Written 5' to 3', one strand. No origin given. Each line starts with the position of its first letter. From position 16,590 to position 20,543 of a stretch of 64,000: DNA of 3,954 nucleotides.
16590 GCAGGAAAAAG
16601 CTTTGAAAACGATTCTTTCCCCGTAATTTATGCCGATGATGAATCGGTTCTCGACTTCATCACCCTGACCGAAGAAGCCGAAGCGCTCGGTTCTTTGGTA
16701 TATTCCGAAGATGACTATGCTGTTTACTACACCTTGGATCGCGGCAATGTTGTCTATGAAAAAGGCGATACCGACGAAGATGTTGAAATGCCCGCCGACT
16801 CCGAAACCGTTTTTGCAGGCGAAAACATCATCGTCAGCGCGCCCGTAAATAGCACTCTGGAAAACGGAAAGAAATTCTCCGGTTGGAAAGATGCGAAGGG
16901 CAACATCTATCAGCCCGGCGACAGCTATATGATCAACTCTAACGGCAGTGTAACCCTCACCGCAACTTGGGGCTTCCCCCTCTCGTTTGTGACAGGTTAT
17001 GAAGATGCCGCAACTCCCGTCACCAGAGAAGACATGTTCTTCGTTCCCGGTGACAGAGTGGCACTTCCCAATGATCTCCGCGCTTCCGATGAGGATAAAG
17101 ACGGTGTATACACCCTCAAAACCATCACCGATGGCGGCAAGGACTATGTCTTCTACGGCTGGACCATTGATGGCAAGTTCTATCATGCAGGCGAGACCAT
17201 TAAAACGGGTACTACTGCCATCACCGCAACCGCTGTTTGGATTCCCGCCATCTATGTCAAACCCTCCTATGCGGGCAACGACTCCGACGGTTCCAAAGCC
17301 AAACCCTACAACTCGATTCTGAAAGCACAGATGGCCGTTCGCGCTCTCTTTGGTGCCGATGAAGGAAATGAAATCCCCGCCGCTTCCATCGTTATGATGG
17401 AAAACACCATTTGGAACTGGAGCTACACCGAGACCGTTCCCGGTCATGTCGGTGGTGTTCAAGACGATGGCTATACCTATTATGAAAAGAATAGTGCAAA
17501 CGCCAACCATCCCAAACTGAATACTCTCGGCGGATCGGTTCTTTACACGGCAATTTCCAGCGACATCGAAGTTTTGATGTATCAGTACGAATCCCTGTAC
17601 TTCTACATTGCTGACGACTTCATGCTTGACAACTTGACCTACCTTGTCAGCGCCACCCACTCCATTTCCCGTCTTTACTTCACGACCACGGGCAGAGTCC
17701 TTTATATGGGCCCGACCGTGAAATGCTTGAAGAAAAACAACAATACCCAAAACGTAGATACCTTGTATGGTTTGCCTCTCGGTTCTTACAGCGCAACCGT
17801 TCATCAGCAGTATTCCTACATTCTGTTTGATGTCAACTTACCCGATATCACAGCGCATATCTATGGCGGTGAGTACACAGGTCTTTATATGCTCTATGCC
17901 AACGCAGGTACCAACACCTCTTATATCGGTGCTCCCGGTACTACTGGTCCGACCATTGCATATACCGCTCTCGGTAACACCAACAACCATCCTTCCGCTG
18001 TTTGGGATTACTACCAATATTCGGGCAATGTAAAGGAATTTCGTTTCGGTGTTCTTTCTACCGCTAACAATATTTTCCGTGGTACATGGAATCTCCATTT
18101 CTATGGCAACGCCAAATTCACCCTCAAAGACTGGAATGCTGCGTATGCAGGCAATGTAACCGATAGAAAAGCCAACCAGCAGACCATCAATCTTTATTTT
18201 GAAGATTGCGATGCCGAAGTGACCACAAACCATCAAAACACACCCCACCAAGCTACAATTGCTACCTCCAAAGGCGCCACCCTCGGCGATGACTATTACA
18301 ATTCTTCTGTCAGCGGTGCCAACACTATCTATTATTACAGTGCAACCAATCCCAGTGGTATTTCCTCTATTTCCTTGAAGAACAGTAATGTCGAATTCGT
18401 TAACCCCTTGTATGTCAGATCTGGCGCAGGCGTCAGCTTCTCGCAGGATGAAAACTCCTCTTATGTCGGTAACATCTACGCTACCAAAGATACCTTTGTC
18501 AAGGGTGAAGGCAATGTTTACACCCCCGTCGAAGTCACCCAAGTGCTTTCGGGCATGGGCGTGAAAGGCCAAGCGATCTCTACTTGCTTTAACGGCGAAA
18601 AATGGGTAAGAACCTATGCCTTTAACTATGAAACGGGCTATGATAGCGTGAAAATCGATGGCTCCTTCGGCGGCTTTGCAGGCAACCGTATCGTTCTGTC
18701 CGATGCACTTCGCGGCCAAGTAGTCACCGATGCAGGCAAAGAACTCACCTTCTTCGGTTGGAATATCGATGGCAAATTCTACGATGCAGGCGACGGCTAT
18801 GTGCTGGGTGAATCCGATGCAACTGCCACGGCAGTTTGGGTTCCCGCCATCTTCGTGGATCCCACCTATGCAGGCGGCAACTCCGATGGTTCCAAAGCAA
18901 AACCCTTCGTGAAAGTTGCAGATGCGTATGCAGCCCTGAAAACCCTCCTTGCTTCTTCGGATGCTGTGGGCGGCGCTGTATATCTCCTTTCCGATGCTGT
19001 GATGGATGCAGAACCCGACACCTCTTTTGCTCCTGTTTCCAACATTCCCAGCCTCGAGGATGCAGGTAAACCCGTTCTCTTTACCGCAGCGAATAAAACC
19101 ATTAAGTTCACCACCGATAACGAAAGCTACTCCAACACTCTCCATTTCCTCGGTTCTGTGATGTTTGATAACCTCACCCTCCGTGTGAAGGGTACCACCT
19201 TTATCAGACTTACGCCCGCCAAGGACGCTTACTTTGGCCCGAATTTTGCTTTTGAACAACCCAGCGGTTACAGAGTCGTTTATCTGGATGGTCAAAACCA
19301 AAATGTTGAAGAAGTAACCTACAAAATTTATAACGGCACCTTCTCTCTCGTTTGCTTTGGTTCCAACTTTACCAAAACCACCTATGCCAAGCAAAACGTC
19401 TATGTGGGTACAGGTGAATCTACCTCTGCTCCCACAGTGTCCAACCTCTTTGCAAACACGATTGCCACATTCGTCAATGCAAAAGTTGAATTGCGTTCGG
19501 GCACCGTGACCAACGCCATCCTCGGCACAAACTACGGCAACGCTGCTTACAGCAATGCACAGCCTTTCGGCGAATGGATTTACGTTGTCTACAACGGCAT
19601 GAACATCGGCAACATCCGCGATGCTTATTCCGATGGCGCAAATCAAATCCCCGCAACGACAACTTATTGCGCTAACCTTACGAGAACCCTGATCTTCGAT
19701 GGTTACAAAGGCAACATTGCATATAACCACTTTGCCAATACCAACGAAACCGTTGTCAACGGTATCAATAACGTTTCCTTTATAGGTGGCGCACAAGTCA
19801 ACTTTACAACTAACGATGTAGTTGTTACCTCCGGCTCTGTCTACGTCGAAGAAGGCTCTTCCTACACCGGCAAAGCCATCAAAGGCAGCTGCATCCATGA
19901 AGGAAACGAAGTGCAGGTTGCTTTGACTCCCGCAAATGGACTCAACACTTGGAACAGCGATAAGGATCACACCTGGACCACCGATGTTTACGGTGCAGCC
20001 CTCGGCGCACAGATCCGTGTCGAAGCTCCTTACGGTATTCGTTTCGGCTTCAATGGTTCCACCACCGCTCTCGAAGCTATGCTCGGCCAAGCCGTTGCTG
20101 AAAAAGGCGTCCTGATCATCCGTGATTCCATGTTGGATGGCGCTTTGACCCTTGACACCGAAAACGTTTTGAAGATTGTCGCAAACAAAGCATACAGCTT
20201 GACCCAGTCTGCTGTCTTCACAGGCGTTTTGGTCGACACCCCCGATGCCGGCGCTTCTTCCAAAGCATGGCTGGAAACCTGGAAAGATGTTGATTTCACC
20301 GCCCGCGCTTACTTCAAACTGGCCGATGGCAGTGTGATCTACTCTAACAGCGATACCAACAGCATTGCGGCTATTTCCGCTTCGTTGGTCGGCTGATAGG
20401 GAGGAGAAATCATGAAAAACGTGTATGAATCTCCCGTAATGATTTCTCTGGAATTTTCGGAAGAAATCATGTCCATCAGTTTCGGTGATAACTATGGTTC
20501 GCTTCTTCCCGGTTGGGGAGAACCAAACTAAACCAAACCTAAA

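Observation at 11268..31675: Four-copy tandem array of self-contained cassettes encoding giant secreted modular proteins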

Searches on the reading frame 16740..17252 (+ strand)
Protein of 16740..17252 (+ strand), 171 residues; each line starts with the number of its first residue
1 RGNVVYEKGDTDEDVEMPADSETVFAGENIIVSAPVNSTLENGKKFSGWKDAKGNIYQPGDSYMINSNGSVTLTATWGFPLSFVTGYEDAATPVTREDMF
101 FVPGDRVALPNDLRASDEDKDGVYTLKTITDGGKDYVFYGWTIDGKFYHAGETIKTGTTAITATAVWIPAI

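Call 73: search_protein_families(library=pfam, proteins=[window:16740-17252:+], max_evalue=10)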
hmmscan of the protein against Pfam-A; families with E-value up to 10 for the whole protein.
window:16740-17252:+ (171 aa): 3 families
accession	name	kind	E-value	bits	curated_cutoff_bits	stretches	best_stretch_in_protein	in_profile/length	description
PF18998.6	Flg_new_2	-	0.0062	16.9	23.6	1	23-77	19-69/73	Divergent InlB B-repeat domain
PF23843.2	DUF7210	-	0.0069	16.4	27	1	142-155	10-23/38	Domain of unknown function (DUF7210)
PF15535.12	Ntox37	-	0.055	14.5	27.8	1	42-60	28-45/78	Bacterial toxin 37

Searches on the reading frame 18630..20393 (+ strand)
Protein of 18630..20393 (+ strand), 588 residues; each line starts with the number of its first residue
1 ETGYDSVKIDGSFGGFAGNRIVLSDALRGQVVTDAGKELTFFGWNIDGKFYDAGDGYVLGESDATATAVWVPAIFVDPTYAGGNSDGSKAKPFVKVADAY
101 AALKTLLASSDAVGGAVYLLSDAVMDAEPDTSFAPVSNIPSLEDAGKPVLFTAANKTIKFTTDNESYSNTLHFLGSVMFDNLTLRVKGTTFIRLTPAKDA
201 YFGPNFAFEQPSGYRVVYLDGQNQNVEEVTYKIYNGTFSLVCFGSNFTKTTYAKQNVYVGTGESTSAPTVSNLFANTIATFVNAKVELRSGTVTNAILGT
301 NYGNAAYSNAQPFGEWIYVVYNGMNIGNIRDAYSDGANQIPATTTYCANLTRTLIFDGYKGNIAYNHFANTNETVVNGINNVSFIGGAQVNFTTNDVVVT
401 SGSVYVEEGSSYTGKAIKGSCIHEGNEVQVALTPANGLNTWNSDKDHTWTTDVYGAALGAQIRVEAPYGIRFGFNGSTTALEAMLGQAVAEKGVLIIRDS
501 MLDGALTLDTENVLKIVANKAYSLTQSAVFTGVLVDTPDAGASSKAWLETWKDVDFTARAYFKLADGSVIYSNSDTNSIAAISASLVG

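Call 29: find_related_loci(query=A1, collection=genome_contigs, flank=10000)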
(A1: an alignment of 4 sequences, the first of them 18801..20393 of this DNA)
Query A1 (531 aa) in genome_contigs; peptide patterns used: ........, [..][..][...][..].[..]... (x = any residue, [..] = any of these).
70 stretches matched a pattern; 2 encode a relative of the query (tblastn E <= 1e-3); 2 distinct loci.
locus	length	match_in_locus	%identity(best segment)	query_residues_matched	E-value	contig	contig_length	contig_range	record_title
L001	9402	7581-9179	36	8-529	1e-80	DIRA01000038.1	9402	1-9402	MAG TPA_asm: Clostridiales bacterium UBA5448 UBA5448_contig_4555, whole genome shotgun sequence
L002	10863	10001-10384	35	393-526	4e-12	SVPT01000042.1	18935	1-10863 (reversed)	MAG: Oscillospiraceae bacterium isolate SIG598 NODE_53375_length_18935_cov_1.347831, whole genome shotgun sequence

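Call 38: search_protein_representatives(alignment_id=A1)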
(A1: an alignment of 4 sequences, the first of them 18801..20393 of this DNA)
Query: 4 sequences, 532 profile positions. Proteins with E-value up to 0.001 (for the whole library): 43; up to 1e-10: 14; up to 1e-30: 12. The best 43 are listed.
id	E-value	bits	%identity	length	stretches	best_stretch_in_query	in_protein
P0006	3.1e-267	904.0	-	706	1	1-531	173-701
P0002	3.5e-264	893.9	-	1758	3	1-532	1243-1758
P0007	1.7e-259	878.4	-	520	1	17-531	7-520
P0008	6.7e-120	417.8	-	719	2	3-529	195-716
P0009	6.7e-114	398.0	-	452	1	54-530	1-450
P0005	1.6e-81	291.2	-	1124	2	68-531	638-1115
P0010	1.1e-71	258.6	-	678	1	1-530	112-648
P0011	6.8e-67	242.9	-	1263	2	149-531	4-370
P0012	2.1e-64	234.7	-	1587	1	2-530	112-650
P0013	2.2e-54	201.6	-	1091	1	1-400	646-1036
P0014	1.7e-37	145.8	-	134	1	399-530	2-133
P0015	2.9e-36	141.8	-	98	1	435-531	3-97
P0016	5.6e-14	68.2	-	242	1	148-365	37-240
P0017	3.6e-12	62.3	-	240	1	252-399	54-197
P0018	4.8e-09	52.0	-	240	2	403-527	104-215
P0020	6.1e-09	51.6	-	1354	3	1-235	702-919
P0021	1.0e-08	50.9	-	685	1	403-528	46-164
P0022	1.9e-07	46.7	-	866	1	376-483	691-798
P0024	1.2e-06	44.0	-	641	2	383-530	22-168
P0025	2.5e-06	43.0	-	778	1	392-529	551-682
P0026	3.3e-06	42.6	-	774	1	376-528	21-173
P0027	6.3e-06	41.7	-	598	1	400-483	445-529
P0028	1.2e-05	40.7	-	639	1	376-483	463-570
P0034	8.9e-05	37.9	-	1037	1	392-527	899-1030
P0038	2.3e-04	36.5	-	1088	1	385-484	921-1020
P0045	8.6e-04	34.6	-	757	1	396-482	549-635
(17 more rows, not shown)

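Call 40: search_protein_families(library=pfam, proteins=[P0021, P0022, P0024, P0025, P0026, P0027, P0028, P0034, P0038, P0045], max_evalue=0.01)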
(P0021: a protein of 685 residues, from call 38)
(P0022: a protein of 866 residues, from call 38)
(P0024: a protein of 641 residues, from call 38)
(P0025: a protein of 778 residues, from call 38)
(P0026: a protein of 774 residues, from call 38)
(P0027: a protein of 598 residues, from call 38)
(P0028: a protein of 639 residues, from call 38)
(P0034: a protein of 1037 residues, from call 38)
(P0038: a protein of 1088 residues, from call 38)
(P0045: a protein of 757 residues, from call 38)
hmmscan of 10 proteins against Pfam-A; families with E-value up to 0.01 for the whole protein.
P0021 (685 aa): 1 family
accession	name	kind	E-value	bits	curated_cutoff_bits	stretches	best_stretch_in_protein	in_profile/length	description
PF22359.2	Big-like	-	0.0068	17.1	27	0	215-257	3-46/48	Bacterial Ig-like domain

P0022 (866 aa): 4 families
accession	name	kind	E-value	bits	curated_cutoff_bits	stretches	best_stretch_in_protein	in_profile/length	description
PF01832.25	Glucosaminidase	-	2.1e-30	106.3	30.2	1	468-608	5-123/123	Mannosyl-glycoprotein endo-beta-N-acetylglucosaminidase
PF08239.17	SH3_3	-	4.4e-11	43.2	27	2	139-189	3-50/54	Bacterial SH3 domain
PF01520.23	Amidase_3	-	8.3e-08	32.9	27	1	228-392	15-173/174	N-acetylmuramoyl-L-alanine amidase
PF02368.24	Big_2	-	1.3e-07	31.9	22.8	1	634-705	4-78/79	Bacterial Ig-like domain (group 2)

P0024 (641 aa): 1 family
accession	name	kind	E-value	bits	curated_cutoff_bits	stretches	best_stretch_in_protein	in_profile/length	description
PF22359.2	Big-like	-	1.8e-05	25.3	27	1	215-257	3-46/48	Bacterial Ig-like domain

P0025 (778 aa): 3 families
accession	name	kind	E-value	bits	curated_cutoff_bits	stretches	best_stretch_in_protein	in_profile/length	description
PF00144.29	Beta-lactamase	-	8.5e-42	143.9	27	1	124-436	11-313/329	Beta-lactamase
PF08239.17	SH3_3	-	1.3e-10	41.7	27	1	48-103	1-52/54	Bacterial SH3 domain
PF02368.24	Big_2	-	5.6e-08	33.1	22.8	1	476-550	2-79/79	Bacterial Ig-like domain (group 2)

P0026 (774 aa): 2 families
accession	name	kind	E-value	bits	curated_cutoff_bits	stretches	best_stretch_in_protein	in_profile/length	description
PF09479.16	Flg_new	-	3.1e-09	37.2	27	1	199-260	2-64/65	Listeria-Bacteroides repeat domain (List_Bact_rpt)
PF24318.1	DUF7490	-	4.8e-05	23.4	27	1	554-603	56-105/106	Domain of unknown function (DUF7490)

P0027 (598 aa): 1 family
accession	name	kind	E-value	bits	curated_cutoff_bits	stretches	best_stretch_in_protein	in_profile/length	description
PF01841.26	Transglut_core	-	1.3e-10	41.9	23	1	262-368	8-108/108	Transglutaminase-like superfamily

P0028 (639 aa): 3 families
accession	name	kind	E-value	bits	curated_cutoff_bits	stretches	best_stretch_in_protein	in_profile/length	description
PF02368.24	Big_2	-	2.8e-15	56.4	22.8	1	406-477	4-78/79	Bacterial Ig-like domain (group 2)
PF01841.26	Transglut_core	-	1.1e-10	42.2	23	1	184-274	2-107/108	Transglutaminase-like superfamily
PF16640.11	Big_3_5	-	0.00027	21.9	35.5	0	412-468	4-68/88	Bacterial Ig-like domain (group 3)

P0034 (1037 aa): 4 families
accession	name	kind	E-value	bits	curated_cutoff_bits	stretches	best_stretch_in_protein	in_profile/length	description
PF19077.6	Big_13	-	4.9e-08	33.8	27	1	845-884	58-100/102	Bacterial Ig-like domain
PF18981.6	InlK_D3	-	0.0011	19.5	25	0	777-802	49-75/75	Internalin K domain (D3/D4)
PF13750.12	Big_3_3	-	0.0029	17.7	27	0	861-883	123-145/157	Bacterial Ig-like domain (group 3)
PF20164.4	GspA_SrpA_N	-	0.0064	17.3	27.4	0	858-886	85-113/117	GspA/SrpA SigLec-like domain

P0038 (1088 aa): 2 families
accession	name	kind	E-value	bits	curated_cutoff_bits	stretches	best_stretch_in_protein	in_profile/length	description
PF01841.26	Transglut_core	-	2.3e-07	31.5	23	1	185-277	9-108/108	Transglutaminase-like superfamily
PF17957.7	Big_7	-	6e-05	24.1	24.1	0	446-504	15-70/70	Bacterial Ig domain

P0045 (757 aa): 4 families
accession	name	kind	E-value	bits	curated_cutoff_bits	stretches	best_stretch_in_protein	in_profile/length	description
PF00144.29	Beta-lactamase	-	1.7e-31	110.1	27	1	123-436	5-310/329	Beta-lactamase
PF02368.24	Big_2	-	8.2e-14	51.8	22.8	1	469-535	2-69/79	Bacterial Ig-like domain (group 2)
PF08239.17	SH3_3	-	2.3e-10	40.9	27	1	52-106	2-51/54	Bacterial SH3 domain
PF22359.2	Big-like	-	0.0047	17.6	27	0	501-545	2-46/48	Bacterial Ig-like domain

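Call 41: search_protein_families(library=pfam, proteins=[P0008, P0010, P0011, P0012, P0013, P0020, P0016, P0017], max_evalue=0.01)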
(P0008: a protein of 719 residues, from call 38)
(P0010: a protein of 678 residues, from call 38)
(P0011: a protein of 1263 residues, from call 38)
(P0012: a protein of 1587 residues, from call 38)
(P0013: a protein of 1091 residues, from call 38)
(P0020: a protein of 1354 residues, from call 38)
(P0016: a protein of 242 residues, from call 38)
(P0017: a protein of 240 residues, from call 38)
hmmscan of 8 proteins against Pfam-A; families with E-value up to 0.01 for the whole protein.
P0008 (719 aa): 0 families

P0010 (678 aa): 0 families

P0011 (1263 aa): 1 family
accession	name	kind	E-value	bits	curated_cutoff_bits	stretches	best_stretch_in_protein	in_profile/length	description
PF13229.12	Beta_helix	-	4.6e-08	33.3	25.9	2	588-708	28-148/158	Right handed beta helix region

P0012 (1587 aa): 2 families
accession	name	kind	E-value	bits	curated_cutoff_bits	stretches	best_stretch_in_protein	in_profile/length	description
PF13229.12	Beta_helix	-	1.4e-09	38.2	25.9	2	896-1040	7-134/158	Right handed beta helix region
PF16318.11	DUF4957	-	2.4e-06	27.9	30.8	0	1332-1404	60-118/142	Domain of unknown function (DUF4957)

P0013 (1091 aa): 0 families

P0020 (1354 aa): 0 families

P0016 (242 aa): 0 families

P0017 (240 aa): 0 families

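Call 56: predict_structure(alignment_id=A3)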
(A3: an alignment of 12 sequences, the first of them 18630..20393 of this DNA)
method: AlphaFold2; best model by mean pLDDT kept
length: 588 residues; sequences in the alignment: 12
mean_pLDDT: 79.9   pTM: 0.83
mean pLDDT of the five models: 79.9, 78.0, 77.8, 73.4, 72.5
residues with pLDDT >= 90: 166; 70-90: 299; 50-70: 96; < 50: 27
segments of 3 or more residues with pLDDT < 50: 1-3, 129-137, 336-343
pLDDT, mean of each block of 10 residues (from residue 1): 59 60 80 85 87 79 82 94 89 91 90 93 72 49 87 92 67 87 82 83 88 81 72 92 65 82 88 74 86 88 55 84 92 54 60 93 85 74 95 92 91 94 84 89 82 77 72 76 86 84 82 78 65 59 66 79 88 80 69
secondary structure, 60 per line:
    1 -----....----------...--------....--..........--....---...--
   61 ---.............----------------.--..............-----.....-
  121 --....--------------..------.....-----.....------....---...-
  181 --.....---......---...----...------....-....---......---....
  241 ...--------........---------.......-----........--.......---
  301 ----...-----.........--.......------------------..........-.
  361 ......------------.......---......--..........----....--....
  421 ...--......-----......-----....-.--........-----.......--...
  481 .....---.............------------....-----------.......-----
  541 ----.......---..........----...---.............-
elements in order: E6-9 E20-22 E31-34 E37-46 E49-52 E56-58 E64-76 H96-109 E115-119 E123-126 E149-153 E159-163 E170-173 E177-179 E183-187 E191-196 E200-202 E207-209 E216-219 H221-224 E228-233 E237-243 E252-259 E269-275 E281-288 E291-297 E313-321 E324-330 E349-358 E360-366 E379-385 E389-394 E397-406 E411-414 E417-423 E426-431 E437-442 E448-451 E456-463 E469-475 H478-485 E489-498 E514-517 E529-535 H545-551 E555-564 E569-571 E575-578 H579-587

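Call 74: find_related_loci(query=A3, collection=metagenome_contigs, flank=10000)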
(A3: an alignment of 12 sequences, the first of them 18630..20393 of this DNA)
Query A3 (588 aa) in metagenome_contigs; peptide patterns used: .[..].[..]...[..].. (x = any residue, [..] = any of these).
58 stretches matched a pattern; 7 encode a relative of the query (tblastn E <= 1e-3); 7 distinct loci.
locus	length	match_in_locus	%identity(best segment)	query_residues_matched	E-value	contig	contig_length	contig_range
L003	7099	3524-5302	39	2-582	4e-96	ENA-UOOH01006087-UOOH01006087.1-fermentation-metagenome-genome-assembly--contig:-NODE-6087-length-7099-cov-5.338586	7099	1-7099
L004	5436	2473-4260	38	2-582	2e-95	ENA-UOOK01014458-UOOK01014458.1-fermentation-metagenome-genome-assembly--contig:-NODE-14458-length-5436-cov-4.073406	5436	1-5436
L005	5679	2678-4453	38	2-586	1e-92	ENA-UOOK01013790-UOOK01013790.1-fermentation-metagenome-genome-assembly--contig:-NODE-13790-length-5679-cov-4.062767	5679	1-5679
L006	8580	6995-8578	36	18-534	1e-78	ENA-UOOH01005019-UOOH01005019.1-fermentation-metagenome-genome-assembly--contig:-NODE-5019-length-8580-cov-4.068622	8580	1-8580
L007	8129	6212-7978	33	18-582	2e-73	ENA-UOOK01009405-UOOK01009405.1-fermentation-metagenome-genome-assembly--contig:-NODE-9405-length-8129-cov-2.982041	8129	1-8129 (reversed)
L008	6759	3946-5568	29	38-582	1e-44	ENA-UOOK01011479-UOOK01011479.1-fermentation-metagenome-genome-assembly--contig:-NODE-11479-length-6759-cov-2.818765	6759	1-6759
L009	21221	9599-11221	29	38-582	1e-44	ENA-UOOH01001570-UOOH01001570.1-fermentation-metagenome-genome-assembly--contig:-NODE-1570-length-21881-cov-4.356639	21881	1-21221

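Call 105: fold_search(model_id=the predicted structure, library=pdb)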
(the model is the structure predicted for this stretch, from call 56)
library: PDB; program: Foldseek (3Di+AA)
matches with E <= 10: 1101; with E <= 0.001: 0
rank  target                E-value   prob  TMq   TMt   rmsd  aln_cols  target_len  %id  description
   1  3zk4_C                4.0e-03  1.00  0.14  0.14  11.0       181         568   10  Structure of purple acid phosphatase PPD1 isolated from yellow lupin (Lupinus luteus) seeds (released 2014-01-29)
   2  3zk4_B                6.1e-03  1.00  0.14  0.14  11.0       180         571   11  Structure of purple acid phosphatase PPD1 isolated from yellow lupin (Lupinus luteus) seeds (released 2014-01-29)
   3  3zk4_A                8.0e-03  1.00  0.14  0.14  11.0       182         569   10  Structure of purple acid phosphatase PPD1 isolated from yellow lupin (Lupinus luteus) seeds (released 2014-01-29)
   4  8yyl_A                1.6e-02  0.75  0.14  0.14  18.2       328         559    8  Cryo-EM structure of the complex IR with one insulin (released 2025-04-09)
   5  6gvl_A                2.1e-02  1.00  0.15  0.38  10.2       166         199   10  Second pair of Fibronectin type III domains of integrin beta4 bound to the bullous pemphigoid antigen BP230 (BPAG1e) (released 2019-03-20)
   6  3jyc                  2.4e-02  0.96  0.11  0.18   9.7       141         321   11  Crystal structure of the eukaryotic strong inward-rectifier K+ channel Kir2.2 at 3.1 Angstrom resolution (released 2010-01-12)
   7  6o9v_B                2.5e-02  0.91  0.11  0.19  10.0       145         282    8  KirBac3.1 mutant at a resolution of 3.1 Angstroms (released 2020-05-27)
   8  2ic2_B                2.9e-02  1.00  0.13  0.52   5.3       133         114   10  Crystal Structure of the First FNIII Domain of Ihog (released 2006-10-24)
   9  5um4                  2.9e-02  0.97  0.12  0.29  12.0       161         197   10  Crystal structure of the F255A mutant Kir3.1 cytoplasmic pore domain (released 2018-01-31)
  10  1xl4_B                2.9e-02  0.82  0.11  0.18  10.8       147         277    9  Intermediate gating structure 1 of the inwardly rectifying K+ channel KirBac3.1 (released 2004-12-07)
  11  1n26_A                3.0e-02  0.89  0.11  0.20  15.0       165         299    8  Crystal Structure of the extra-cellular domains of Human Interleukin-6 Receptor alpha chain (released 2002-12-18)
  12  3auw_B                3.5e-02  0.95  0.12  0.30   9.7       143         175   11  Cytoplasmic domain of inward rectifier potassium channel Kir3.2 in complex with cadmium (released 2011-10-05)
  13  8b7q_B                3.7e-02  1.00  0.14  0.33   5.2       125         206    8  Cryo-EM structure for the mouse LEPR-CRH2:Leptin:LEPR-Ig complex following symmetry expansion in combination with loca (released 2023-04-05)
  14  2wlj_B                3.7e-02  0.97  0.12  0.23   9.4       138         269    8  Potassium channel from Magnetospirillum magnetotacticum (released 2010-06-09)
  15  4wtx                  3.8e-02  1.00  0.12  0.58   5.6       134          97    9  Crystal structure of the fourth FnIII domain of integrin beta4 (released 2015-02-11)
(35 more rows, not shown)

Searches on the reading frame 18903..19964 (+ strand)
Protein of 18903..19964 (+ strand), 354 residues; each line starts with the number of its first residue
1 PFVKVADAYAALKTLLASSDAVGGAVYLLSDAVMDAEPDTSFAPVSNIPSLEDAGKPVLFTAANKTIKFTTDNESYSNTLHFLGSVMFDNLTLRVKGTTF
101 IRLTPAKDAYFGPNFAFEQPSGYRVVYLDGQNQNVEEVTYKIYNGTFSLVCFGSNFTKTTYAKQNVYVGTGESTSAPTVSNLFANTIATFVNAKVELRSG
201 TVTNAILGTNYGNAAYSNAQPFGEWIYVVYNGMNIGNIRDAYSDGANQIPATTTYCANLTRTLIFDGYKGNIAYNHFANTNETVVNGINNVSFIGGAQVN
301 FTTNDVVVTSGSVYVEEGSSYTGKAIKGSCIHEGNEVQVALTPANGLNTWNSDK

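Call 73: search_protein_families(library=pfam, proteins=[window:18903-19964:+], max_evalue=10)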
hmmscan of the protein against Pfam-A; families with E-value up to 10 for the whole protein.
window:18903-19964:+ (354 aa): 1 family
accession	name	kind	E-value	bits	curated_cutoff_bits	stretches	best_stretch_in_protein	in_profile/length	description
PF20328.3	DUF6623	-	0.041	14.2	27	1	264-320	32-85/149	Family of unknown function (DUF6623)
